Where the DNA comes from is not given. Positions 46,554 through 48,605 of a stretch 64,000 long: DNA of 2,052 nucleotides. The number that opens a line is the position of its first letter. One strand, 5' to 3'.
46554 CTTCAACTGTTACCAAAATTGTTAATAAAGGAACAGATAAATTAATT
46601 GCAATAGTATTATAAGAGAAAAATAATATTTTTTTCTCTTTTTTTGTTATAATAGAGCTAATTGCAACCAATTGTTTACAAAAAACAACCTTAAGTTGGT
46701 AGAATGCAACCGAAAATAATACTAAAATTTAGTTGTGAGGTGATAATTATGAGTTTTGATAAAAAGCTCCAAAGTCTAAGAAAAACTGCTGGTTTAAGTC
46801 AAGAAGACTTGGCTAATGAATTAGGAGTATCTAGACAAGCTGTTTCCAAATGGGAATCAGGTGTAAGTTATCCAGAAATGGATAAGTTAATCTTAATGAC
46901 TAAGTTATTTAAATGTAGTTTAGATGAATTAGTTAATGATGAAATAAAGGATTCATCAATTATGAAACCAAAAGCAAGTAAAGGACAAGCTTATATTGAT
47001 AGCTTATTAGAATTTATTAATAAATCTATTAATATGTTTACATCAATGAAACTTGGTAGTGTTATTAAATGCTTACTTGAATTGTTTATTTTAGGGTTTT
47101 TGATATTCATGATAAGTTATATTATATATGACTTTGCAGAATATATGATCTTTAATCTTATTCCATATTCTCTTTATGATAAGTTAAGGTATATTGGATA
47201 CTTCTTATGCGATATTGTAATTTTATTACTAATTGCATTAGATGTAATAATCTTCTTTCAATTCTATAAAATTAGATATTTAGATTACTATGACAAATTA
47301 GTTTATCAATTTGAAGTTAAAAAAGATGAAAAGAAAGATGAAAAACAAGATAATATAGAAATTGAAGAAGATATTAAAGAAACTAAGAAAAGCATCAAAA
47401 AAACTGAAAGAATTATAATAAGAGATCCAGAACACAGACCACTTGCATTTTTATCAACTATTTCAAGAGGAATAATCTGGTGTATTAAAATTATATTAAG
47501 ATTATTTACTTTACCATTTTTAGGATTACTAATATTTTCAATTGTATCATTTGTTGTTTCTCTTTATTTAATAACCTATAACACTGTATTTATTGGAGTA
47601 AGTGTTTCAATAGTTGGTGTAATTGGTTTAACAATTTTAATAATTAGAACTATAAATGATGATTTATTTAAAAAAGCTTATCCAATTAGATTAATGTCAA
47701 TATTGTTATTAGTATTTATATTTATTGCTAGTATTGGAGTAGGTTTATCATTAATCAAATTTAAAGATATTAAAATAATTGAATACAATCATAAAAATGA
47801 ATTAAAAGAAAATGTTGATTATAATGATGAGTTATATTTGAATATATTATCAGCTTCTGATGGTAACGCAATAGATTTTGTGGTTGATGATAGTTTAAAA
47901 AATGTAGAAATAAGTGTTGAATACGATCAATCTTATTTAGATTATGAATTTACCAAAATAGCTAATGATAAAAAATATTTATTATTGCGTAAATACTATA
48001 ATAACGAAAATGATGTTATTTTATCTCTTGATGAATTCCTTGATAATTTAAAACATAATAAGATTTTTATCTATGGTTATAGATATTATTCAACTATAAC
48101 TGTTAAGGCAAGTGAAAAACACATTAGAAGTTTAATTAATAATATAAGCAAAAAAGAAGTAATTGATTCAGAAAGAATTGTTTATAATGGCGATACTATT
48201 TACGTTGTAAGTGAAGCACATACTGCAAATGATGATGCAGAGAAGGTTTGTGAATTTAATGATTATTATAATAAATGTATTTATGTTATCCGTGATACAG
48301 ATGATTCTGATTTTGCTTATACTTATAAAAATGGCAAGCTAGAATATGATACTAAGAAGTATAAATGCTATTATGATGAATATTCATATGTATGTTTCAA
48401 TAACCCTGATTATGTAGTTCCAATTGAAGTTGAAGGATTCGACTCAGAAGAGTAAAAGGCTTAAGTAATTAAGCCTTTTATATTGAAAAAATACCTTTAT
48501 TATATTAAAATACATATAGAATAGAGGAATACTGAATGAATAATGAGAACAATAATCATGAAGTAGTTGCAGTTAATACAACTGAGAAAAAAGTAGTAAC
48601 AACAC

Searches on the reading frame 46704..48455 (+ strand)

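Call 67: search_protein_families(library=pfam, proteins=[window:46704-48455:+], max_evalue=0.00001)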
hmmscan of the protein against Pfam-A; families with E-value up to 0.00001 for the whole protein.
window:46704-48455:+ (583 aa): 3 families
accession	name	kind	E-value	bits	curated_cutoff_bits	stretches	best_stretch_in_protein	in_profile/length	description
PF01381.28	HTH_3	-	3.7e-15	56.1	23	1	22-76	1-55/55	Helix-turn-helix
PF13560.12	HTH_31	-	3.9e-08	33.9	27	1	22-75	6-60/64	Helix-turn-helix domain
PF12844.13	HTH_19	-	6.2e-08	32.9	30.2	1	20-78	2-60/64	Helix-turn-helix domain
